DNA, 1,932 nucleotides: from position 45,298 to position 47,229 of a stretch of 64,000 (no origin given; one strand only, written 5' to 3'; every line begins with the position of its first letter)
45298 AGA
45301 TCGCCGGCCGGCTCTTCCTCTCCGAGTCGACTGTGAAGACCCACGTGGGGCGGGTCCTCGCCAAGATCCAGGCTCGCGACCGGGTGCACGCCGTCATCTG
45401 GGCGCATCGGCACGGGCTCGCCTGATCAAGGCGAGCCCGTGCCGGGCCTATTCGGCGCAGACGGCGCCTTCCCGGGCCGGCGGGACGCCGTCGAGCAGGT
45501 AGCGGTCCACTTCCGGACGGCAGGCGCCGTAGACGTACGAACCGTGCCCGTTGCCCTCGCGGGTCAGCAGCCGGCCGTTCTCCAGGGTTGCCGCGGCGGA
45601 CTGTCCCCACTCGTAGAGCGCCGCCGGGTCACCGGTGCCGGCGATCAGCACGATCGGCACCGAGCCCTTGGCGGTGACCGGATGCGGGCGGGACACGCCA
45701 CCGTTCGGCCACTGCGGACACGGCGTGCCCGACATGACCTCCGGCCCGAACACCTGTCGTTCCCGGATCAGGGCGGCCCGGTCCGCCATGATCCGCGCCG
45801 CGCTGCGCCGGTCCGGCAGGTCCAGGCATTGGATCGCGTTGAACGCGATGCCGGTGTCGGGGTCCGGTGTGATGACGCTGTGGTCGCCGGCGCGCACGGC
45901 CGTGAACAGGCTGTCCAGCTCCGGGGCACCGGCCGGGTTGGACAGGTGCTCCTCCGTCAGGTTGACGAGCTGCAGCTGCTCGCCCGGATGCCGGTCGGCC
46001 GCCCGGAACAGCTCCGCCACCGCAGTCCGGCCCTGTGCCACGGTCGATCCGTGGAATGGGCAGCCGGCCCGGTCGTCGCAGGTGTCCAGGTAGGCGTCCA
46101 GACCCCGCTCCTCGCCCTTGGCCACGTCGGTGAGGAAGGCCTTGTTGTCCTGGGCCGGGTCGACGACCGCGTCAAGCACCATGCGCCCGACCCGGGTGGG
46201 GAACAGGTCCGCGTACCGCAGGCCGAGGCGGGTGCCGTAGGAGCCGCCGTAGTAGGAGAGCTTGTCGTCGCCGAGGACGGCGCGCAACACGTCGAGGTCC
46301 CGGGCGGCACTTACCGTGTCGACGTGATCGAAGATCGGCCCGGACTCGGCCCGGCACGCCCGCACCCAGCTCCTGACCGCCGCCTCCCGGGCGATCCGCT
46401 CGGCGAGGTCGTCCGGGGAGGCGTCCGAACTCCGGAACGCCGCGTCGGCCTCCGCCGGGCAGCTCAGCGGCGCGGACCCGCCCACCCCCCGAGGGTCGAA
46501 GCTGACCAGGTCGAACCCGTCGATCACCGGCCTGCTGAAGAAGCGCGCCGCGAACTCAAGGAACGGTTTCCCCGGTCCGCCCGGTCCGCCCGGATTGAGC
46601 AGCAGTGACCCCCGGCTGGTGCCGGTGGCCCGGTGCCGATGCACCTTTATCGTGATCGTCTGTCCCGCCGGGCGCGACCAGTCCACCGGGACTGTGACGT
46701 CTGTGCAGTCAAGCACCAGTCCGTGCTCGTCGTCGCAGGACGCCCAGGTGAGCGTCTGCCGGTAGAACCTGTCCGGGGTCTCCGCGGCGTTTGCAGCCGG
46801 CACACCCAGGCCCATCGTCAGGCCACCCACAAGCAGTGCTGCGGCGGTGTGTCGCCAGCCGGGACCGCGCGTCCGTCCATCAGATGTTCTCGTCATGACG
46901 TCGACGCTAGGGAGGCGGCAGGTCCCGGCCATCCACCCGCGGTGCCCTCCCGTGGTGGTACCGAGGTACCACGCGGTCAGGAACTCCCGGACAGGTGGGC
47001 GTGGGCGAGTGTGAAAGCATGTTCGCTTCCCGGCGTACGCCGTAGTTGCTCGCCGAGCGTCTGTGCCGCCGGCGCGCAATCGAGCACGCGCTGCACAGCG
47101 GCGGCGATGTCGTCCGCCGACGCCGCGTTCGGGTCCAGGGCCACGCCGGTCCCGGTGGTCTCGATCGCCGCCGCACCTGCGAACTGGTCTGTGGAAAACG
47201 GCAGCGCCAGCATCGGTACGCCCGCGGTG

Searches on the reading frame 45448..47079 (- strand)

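Call 83: search_protein_families(library=pfam, proteins=[window:45448-47079:-], max_evalue=0.001)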
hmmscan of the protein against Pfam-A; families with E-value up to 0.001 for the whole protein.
window:45448-47079:- (543 aa): 2 families
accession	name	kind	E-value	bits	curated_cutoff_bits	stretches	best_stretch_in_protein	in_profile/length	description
PF08386.16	Abhydrolase_4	-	1.2e-19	70.8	21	1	442-540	2-102/103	TAP-like protein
PF00561.26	Abhydrolase_1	-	5.3e-17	62.7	25.8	1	159-350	3-147/245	alpha/beta hydrolase fold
